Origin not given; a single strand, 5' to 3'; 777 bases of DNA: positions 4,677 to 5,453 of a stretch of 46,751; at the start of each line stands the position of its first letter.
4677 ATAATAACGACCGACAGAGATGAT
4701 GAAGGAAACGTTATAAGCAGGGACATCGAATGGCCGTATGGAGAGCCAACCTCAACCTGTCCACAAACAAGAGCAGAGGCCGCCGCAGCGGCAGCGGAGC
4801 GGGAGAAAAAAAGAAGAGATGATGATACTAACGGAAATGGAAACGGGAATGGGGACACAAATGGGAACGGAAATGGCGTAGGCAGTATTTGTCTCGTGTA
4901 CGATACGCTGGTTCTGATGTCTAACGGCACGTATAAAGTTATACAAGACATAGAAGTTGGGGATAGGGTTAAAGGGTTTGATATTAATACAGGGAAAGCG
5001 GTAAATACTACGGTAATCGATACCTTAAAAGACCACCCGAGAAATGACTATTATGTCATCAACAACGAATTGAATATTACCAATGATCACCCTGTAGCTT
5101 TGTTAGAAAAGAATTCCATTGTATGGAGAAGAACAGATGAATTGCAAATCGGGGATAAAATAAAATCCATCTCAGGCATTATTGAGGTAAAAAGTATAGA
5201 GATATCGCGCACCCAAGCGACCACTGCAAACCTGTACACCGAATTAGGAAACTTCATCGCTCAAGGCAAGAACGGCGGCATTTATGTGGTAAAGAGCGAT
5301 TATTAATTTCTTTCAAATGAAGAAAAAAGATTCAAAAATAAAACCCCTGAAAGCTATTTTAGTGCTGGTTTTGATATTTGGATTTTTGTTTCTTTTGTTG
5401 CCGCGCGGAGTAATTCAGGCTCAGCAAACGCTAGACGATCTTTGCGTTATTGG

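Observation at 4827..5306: Degenerate mini-intein (Hint) at the extreme C-terminus of the 907-aa operon protein: cleavage chemistry kept, splicing residues lost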

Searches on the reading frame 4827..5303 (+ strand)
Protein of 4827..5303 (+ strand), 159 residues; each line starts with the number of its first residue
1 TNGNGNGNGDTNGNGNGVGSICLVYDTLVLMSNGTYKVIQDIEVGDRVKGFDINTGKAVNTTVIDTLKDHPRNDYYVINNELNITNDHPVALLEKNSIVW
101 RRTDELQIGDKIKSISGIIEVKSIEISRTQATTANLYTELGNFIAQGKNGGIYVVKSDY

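Call 5: search_protein_families(library=pfam, proteins=[window:4827-5303:+], max_evalue=1)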
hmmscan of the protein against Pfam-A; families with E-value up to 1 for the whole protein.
window:4827-5303:+ (159 aa): 6 families
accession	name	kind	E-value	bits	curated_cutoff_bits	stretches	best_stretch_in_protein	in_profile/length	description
PF01079.26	Hint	-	2.9e-06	27.5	29.7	1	22-91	13-87/213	Hint module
PF07591.16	PT-HINT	-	0.00011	22.9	27.7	1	34-135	6-111/137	Pretoxin HINT domain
PF05203.21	Hom_end_hint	-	0.00037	21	32.1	1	22-52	1-31/228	Hom_end-associated Hint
PF14890.11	Intein_splicing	-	0.00057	20.2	35.8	1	30-112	2-92/155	Intein splicing domain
PF14623.11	Vint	-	0.0014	18.9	27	1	22-94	2-68/166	Hint-domain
PF11762.14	Arabinose_Iso_C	-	0.27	11.4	25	1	51-109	56-110/144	L-arabinose isomerase C-terminal domain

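Call 8: search_solved_structures(query=window:4860-5303:+, max_evalue=10, show_alignments=3)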
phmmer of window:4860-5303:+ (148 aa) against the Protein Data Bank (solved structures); distinct sequences matched with E-value up to 10: 13.
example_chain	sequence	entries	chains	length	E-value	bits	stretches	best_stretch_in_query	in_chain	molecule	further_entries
8w20_A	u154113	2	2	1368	0.00024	24.2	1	15-103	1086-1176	Intein C-terminal splicing domain-containing protein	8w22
2lcj_A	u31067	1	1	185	0.001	22.1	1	36-110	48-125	Pab polC intein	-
2lwy_A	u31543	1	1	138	0.0015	21.6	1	13-119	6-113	BACTERIAL INTEIN-LIKE DOMAIN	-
1gpp_A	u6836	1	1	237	0.022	17.8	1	8-42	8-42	ENDONUCLEASE PI-SCEI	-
6rpp_A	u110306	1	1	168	0.046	16.7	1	70-107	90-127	Cell division control protein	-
5o9j_A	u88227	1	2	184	0.052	16.6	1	54-102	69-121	Transcription initiation factor IIB,Transcription initiation factor IIB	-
5o9i_A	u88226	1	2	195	0.27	14.3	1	55-102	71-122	Transcription initiation factor IIB,Transcription initiation factor IIB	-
7oec_A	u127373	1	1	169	0.29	14.1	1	33-104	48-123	DNA polymerase II large subunit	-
5bkh_A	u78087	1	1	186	0.35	13.9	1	33-103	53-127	DNA polymerase II large subunit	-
8r2c_A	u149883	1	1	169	0.53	13.3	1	14-81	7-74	von willebrand factor type A (VWA) domain was originally protein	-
6rpq_A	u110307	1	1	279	0.91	12.6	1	69-103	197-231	Ubiquitin-like protein SMT3,1108aa long hypothetical cell division control protein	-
1p1d_A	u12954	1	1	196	1.3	12.1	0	82-110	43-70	Glutamate receptor interacting protein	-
6owu_A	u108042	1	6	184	2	11.4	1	8-43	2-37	PRP8 protein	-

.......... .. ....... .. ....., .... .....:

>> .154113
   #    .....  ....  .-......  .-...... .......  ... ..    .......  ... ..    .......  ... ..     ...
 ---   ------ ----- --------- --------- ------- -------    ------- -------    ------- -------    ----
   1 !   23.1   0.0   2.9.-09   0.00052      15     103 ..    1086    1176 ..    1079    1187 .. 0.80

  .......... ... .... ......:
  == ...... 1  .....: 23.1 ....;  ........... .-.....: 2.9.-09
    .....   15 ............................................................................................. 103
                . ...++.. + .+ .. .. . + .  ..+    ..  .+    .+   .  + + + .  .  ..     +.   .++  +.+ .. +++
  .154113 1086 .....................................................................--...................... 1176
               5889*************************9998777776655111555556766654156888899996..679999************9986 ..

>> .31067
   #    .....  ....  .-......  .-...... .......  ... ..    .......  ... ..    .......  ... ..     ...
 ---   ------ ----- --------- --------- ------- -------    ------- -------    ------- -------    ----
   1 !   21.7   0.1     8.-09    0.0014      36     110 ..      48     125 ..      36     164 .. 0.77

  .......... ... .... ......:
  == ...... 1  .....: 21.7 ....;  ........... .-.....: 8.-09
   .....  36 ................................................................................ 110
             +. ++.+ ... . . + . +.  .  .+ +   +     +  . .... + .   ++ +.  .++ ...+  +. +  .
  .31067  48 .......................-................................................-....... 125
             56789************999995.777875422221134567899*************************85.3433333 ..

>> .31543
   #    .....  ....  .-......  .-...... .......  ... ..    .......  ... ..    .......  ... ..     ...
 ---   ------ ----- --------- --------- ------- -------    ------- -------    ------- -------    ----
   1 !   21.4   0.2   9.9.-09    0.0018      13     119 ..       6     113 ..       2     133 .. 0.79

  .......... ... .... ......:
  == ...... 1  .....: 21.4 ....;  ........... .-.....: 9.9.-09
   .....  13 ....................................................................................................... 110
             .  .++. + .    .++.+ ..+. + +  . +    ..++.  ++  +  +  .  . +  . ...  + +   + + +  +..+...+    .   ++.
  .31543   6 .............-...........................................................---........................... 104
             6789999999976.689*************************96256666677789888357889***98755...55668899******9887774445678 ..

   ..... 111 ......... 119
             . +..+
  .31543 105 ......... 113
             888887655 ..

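Call 10: find_homologous_proteins(query=window:4887-5303:+, max_evalue=0.001)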
Query window:4887-5303:+ (139 aa): 1 proteins with E <= 0.001 among 10 candidates.
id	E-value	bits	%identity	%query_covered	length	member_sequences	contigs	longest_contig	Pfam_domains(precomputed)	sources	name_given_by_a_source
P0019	2.3e-51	191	67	93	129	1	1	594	-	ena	-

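Call 13: search_protein_families(library=pfam, proteins=[P0019], max_evalue=0.1)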
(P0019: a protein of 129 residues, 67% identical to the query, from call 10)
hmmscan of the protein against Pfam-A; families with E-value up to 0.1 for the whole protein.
P0019 (129 aa): 3 families
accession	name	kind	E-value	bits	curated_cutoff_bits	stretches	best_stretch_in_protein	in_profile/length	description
PF14890.11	Intein_splicing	-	5.5e-05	23.5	35.8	1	6-82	8-92/155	Intein splicing domain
PF01079.26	Hint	-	8.3e-05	22.7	29.7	1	2-65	23-91/213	Hint module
PF07591.16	PT-HINT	-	0.0022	18.7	27.7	1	4-124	6-134/137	Pretoxin HINT domain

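Call 20: search_protein_representatives(protein=window:4887-5303:+)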
Query: 139 residues. Proteins with E-value up to 0.001 (for the whole library): 1742; up to 1e-10: 191; up to 1e-30: 9. The best 150 are listed.
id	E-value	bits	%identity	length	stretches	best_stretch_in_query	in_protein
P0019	7.3e-52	190.9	67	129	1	11-139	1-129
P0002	2.5e-50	185.9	67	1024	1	1-137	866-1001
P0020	1.4e-44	167.3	41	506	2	2-139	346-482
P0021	3.4e-41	156.4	54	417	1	2-136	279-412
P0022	4.2e-37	143.1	38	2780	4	2-93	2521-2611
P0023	3.5e-35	136.9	53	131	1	11-136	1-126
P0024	1.3e-34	135.1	39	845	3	2-116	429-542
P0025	4.1e-34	133.5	40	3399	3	2-119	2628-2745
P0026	1.9e-32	128.0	51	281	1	2-136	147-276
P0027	2.6e-30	121.2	33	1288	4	2-124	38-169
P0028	2.7e-29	117.9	45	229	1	2-139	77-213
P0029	4.3e-29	117.2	30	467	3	2-130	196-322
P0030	5.2e-29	117.0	31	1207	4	2-108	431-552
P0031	1.6e-28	115.3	39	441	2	2-139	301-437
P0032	2.5e-28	114.7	34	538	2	1-139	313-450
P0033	7.7e-28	113.2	45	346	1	2-139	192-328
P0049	2.4e-21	92.2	38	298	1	2-139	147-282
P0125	8.0e-14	67.8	38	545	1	2-135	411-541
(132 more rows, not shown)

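Call 23: predict_structure(alignment_id=A1)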
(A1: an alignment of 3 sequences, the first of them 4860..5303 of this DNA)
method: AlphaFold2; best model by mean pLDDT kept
length: 148 residues; sequences in the alignment: 3
mean_pLDDT: 41.7   pTM: 0.36
mean pLDDT of the five models: 41.7, 40.3, 33.4, 32.9, 32.6
residues with pLDDT >= 90: 0; 70-90: 6; 50-70: 40; < 50: 102
segments of 3 or more residues with pLDDT < 50: 1-64, 75-78, 116-148
pLDDT, mean of each block of 10 residues (from residue 1): 25 27 28 39 39 30 50 52 58 67 62 51 30 34 32
secondary structure, 60 per line:
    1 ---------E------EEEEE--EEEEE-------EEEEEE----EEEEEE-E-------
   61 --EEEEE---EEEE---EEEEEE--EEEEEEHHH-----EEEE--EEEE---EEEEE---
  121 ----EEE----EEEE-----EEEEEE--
elements in order: E17-21 E24-28 E36-41 E46-51 E63-67 E71-74 E78-83 E86-91 E100-103 E106-109 E113-117 E125-127 E132-135 E141-146

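Call 37: search_solved_structures(query=A2, max_evalue=0.01, show_alignments=4)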
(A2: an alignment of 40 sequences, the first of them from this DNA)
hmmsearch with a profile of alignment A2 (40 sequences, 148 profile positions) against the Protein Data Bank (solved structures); distinct sequences matched with E-value up to 0.01: 10.
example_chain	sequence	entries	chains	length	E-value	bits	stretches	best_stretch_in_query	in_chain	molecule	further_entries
8w20_A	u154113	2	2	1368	5.4e-07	32.7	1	9-105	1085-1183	Intein C-terminal splicing domain-containing protein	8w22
2lwy_A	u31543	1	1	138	5.4e-06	29.4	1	6-110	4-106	BACTERIAL INTEIN-LIKE DOMAIN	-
5o9j_A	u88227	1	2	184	2.7e-05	27.2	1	29-113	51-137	Transcription initiation factor IIB,Transcription initiation factor IIB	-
5o9i_A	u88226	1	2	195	3.6e-05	26.7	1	31-109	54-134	Transcription initiation factor IIB,Transcription initiation factor IIB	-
6y75_B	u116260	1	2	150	4.9e-05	26.3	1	7-63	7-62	NAD(P)(+)--arginine ADP-ribosyltransferase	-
6y75_A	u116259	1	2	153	5e-05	26.3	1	7-63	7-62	NAD(P)(+)--arginine ADP-ribosyltransferase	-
6tmm_BBB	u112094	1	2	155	5.2e-05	26.3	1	7-63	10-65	NAD(P)(+)--arginine ADP-ribosyltransferase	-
6tmm_AAA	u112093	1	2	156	5.2e-05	26.2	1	7-63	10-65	NAD(P)(+)--arginine ADP-ribosyltransferase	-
1gpp_A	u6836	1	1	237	0.003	20.5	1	3-41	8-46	ENDONUCLEASE PI-SCEI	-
2jmz_A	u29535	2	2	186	0.0031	20.5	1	33-114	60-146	Hypothetical protein MJ0781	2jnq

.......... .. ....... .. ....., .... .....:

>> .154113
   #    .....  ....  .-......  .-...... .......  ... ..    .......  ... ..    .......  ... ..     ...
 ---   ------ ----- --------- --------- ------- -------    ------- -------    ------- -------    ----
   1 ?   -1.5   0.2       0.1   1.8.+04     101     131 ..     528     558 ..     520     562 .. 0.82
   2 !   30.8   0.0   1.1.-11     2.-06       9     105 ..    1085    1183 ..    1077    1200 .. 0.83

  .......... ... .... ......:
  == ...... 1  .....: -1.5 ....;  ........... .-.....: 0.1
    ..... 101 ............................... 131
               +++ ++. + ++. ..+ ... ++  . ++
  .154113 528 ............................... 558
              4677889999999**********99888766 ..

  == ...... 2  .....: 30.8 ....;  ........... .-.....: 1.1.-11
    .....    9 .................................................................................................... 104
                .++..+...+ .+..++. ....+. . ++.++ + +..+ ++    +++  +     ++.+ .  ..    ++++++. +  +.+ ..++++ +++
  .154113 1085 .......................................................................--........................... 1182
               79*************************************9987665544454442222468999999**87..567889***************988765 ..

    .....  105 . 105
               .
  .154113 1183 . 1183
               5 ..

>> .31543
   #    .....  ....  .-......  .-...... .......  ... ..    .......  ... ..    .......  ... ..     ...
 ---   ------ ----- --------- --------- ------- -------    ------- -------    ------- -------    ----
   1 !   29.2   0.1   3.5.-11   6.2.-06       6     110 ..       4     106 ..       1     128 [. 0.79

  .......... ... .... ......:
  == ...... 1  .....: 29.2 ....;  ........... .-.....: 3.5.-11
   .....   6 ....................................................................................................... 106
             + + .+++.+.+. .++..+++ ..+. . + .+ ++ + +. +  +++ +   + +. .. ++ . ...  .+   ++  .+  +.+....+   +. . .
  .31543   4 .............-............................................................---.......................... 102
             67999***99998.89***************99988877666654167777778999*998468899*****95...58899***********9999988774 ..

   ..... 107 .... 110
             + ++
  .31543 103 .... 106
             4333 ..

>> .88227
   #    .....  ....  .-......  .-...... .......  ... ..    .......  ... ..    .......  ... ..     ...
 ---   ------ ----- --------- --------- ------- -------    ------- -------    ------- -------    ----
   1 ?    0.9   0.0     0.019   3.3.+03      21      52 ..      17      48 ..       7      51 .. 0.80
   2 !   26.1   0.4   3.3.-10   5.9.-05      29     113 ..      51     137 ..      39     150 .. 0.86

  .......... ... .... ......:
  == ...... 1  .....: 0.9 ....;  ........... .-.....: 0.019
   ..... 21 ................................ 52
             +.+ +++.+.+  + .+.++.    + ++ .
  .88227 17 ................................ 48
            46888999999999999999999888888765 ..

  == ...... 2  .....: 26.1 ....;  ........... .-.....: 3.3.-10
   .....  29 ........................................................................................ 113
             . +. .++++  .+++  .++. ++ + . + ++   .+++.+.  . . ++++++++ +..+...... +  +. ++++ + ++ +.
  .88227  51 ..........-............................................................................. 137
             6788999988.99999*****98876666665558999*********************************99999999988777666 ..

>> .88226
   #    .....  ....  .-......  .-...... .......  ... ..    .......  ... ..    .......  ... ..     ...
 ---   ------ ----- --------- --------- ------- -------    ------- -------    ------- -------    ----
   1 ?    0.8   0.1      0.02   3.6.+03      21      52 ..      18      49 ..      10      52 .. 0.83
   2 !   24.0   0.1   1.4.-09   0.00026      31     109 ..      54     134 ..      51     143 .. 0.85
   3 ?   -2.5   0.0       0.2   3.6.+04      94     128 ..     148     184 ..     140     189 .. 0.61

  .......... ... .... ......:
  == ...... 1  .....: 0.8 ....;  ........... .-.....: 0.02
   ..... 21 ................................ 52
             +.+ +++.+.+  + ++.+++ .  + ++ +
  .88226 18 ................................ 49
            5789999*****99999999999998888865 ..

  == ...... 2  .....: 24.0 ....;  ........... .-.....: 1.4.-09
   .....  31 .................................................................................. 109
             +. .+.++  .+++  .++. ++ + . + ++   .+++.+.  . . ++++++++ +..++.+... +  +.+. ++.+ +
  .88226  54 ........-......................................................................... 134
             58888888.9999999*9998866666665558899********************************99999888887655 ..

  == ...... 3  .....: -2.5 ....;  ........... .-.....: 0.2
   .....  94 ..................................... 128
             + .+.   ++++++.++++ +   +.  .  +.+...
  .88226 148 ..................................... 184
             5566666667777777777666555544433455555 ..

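Call 40: find_related_loci(query=A3, collection=genome_contigs, flank=6000)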
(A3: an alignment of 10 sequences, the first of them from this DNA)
Query A3 (143 aa) in genome_contigs; peptide patterns used: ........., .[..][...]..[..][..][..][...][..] (x = any residue, [..] = any of these).
64 stretches matched a pattern; 3 encode a relative of the query (tblastn E <= 1e-3); 3 distinct loci.
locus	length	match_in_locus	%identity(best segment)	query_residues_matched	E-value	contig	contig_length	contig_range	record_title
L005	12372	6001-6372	46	5-128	1e-31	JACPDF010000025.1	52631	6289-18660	MAG: Candidatus Woesearchaeota archaeon isolate NC_groundwater_302_Ag_B-0.1um_38_13 S7_GD2017_3_B1_scaffold_334, whole g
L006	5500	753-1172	38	3-143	3e-26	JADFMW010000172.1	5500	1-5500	MAG: Proteobacteria bacterium isolate B5T1B8 B5T1B8_NODE32941, whole genome shotgun sequence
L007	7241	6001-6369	31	1-143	3e-14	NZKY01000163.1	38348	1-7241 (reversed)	MAG: Opitutia bacterium isolate IN48 38080, whole genome shotgun sequence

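Call 42: predict_structure(alignment_id=A2)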
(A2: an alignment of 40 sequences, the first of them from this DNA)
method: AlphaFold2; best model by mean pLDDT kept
length: 143 residues; sequences in the alignment: 40
mean_pLDDT: 95.7   pTM: 0.89
mean pLDDT of the five models: 95.7, 95.7, 95.5, 95.4, 95.0
residues with pLDDT >= 90: 135; 70-90: 5; 50-70: 2; < 50: 1
segments of 3 or more residues with pLDDT < 50: none
pLDDT, mean of each block of 10 residues (from residue 1): 81 98 99 96 98 96 98 96 97 97 98 96 98 97 84
secondary structure, 60 per line:
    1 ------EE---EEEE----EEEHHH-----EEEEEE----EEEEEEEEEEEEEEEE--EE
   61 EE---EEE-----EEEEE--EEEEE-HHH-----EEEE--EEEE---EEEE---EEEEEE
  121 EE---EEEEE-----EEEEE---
elements in order: E12-15 E20-22 E31-36 E41-56 E59-62 E66-68 E74-78 E81-85 E95-98 E101-104 E108-111 E115-122 E126-130 E136-140

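Call 46: fold_search(model_id=the predicted structure, library=pdb)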
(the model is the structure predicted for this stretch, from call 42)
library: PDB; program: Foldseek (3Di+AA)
matches with E <= 10: 316; with E <= 0.001: 54
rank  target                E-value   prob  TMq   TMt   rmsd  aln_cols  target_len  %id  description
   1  2lwy_MODEL_1_A        2.1e-08  1.00  0.80  0.83   2.5       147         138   21  Solution Structure of Bacterial Intein-Like domain from Clostridium thermocellum (released 2013-05-08)
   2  6y75_B                4.0e-08  1.00  0.82  0.78   2.7       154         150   20  BIL2 domain from T.thermophila BUBL1 locus (C1A-N143A) (released 2021-02-03)
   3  6y75_A                5.4e-08  1.00  0.83  0.78   2.8       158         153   20  BIL2 domain from T.thermophila BUBL1 locus (C1A-N143A) (released 2021-02-03)
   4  6tmm_AAA              1.2e-07  1.00  0.79  0.73   2.5       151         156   20  BIL2 domain from T.thermophila BUBL1 locus (C1A-N143A) (released 2020-12-16)
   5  6tmm_BBB              1.3e-07  1.00  0.80  0.74   2.9       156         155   20  BIL2 domain from T.thermophila BUBL1 locus (C1A-N143A) (released 2020-12-16)
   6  6rpq                  1.7e-07  1.00  0.73  0.44   4.8       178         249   22  Crystal structure of PhoCDC21-1 intein (released 2019-08-14)
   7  1mi8                  6.5e-07  1.00  0.77  0.78   2.9       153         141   19  2.0 Angstrom crystal structure of a DnaB intein from Synechocystis sp. PCC 6803 (released 2003-08-19)
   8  6tyy                  8.0e-07  1.00  0.75  0.74   3.1       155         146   19  Hedgehog autoprocessing mutant D46H (released 2019-11-20)
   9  6frg                  1.1e-06  1.00  0.78  0.71   2.9       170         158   18  Crystal structure of G-1F mutant of Ssp DnaB Mini-Intein variant M86 (released 2019-01-30)
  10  6frh_B                1.5e-06  1.00  0.75  0.72   3.2       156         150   19  Crystal structure of Ssp DnaB Mini-Intein variant M86 (released 2019-01-30)
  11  1at0                  2.1e-06  1.00  0.77  0.76   2.8       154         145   18  17-kDA fragment of hedgehog C-terminal autoprocessing domain (released 1997-11-12)
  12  6fre                  2.1e-06  1.00  0.77  0.72   3.2       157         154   19  Crystal structure of G-1F/H73A mutant of Ssp DnaB Mini-Intein variant M86 (released 2019-01-30)
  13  4o1s_A                3.1e-06  1.00  0.78  0.66   2.9       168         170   17  Crystal structure of TvoVMA intein (released 2014-03-19)
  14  6zgq_B                3.6e-06  1.00  0.80  0.74   3.0       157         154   18  AceL NrdHF class 3 split intein GSH linked splice inactive variant - C124A, N146A (released 2020-09-16)
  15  9hth_B                3.6e-06  1.00  0.68  0.57   4.7       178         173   16  Crystal structure of the fused, cysteine-less Aes123 PolB1 split intein (with S1A, N159A mutations) (released 2025-05-07)
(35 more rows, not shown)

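Call 48: search_protein_families(library=pfam, alignment_id=A4, max_evalue=0.001)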
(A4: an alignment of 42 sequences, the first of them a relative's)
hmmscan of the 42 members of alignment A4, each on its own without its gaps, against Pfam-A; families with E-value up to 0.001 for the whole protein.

A. member 1, P0020 (506 aa): 6 families
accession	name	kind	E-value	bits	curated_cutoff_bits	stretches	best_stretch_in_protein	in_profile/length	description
PF07591.16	PT-HINT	-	8.8e-16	58.8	27.7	1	206-321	4-127/137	Pretoxin HINT domain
PF14890.11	Intein_splicing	-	1.1e-14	55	35.8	1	353-436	2-92/155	Intein splicing domain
PF14623.11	Vint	-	9.5e-12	45.5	27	1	197-272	2-71/166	Hint-domain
PF01079.26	Hint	-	1.8e-10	41.2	29.7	1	188-243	4-58/213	Hint module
PF05203.21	Hom_end_hint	-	2.6e-09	37.8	32.1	1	197-229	1-33/228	Hom_end-associated Hint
PF13403.11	Hint_2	-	5.2e-06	27.3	28.4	0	197-231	2-35/147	Hint domain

B. families by the number of members that match (of 42 scanned): 10 families
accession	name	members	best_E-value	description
PF14623.11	Vint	27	9.5e-12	Hint-domain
PF01079.26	Hint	19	1.7e-11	Hint module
PF07591.16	PT-HINT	15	1.5e-16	Pretoxin HINT domain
PF14890.11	Intein_splicing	13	1.1e-14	Intein splicing domain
PF05203.21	Hom_end_hint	11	2.6e-09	Hom_end-associated Hint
PF13403.11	Hint_2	8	5.2e-06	Hint domain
PF23214.1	SH3_CYT4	1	3.4e-06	Mitochondrial protein cyt-4 SH3 domain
PF03783.19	CsgG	1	2.8e-05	Curli production assembly/transport component CsgG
PF08517.17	AXH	1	0.00047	Ataxin-1 and HBP1 module (AXH)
PF17963.7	Big_9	1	0.00053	Bacterial Ig domain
